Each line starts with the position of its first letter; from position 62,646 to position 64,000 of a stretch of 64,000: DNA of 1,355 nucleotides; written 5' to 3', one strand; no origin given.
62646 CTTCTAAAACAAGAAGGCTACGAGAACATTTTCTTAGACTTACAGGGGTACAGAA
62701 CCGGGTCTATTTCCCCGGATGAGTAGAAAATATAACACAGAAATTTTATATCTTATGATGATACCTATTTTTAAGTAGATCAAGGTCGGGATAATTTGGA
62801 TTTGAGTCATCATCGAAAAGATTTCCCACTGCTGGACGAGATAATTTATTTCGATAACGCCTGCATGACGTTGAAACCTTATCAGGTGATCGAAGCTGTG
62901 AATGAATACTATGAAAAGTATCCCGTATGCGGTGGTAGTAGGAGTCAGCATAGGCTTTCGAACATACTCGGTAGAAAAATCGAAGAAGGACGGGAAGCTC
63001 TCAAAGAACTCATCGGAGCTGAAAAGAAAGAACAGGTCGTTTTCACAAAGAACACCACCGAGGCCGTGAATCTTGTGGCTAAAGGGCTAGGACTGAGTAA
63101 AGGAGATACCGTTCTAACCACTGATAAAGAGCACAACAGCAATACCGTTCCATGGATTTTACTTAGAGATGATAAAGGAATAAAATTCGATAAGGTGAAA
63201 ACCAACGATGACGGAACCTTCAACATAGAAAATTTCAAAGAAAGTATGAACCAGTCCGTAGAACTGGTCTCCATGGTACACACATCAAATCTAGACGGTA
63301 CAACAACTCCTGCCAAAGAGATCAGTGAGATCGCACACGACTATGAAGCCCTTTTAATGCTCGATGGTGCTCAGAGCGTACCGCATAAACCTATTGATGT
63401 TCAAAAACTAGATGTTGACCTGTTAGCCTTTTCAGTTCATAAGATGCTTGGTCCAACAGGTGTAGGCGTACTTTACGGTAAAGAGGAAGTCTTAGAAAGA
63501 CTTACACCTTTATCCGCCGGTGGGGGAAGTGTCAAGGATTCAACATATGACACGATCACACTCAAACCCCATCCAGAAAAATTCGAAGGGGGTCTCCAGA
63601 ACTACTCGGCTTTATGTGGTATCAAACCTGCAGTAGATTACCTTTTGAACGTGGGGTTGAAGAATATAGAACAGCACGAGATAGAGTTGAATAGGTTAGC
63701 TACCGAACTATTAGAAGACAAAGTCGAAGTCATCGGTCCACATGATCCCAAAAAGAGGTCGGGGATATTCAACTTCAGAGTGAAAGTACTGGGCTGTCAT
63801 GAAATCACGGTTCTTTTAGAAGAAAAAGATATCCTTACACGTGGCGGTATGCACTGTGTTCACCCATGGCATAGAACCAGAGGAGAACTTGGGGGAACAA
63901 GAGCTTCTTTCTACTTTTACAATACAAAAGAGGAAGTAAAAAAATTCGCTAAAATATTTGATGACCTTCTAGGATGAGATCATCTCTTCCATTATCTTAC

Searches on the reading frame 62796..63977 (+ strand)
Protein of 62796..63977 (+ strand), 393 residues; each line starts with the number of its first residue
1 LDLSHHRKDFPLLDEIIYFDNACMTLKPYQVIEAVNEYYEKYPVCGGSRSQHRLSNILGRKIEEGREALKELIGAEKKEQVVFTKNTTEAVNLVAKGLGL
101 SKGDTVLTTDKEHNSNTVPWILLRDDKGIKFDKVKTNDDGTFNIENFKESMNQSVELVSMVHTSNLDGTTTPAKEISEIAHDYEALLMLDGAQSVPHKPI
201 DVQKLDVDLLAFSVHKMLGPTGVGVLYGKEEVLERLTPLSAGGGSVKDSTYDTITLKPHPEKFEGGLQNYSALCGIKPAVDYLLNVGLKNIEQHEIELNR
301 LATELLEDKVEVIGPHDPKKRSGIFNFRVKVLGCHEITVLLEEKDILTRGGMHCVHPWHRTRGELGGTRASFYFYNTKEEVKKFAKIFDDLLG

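Call 6: search_protein_families(library=pfam, proteins=[window:62796-63977:+], max_evalue=0.01)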
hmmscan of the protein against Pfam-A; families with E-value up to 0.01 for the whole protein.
window:62796-63977:+ (393 aa): 5 families
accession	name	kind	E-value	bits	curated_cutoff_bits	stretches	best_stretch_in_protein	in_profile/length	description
PF00266.25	Aminotran_5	-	5.5e-109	365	21.5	1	17-384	1-371/371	Aminotransferase class-V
PF00155.27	Aminotran_1_2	-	1.1e-07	31.9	19.7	1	31-242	22-247/361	Aminotransferase class I and II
PF01212.27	Beta_elim_lyase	-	4.8e-06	26.5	27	1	69-234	41-217/288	Beta-eliminating lyase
PF03841.19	SelA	-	3.5e-05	23.4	22.8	1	66-236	53-233/367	L-seryl-tRNA selenium transferase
PF01041.23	DegT_DnrJ_EryC1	-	0.0001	22.1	19.8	1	58-196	22-151/360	DegT/DnrJ/EryC1/StrS aminotransferase family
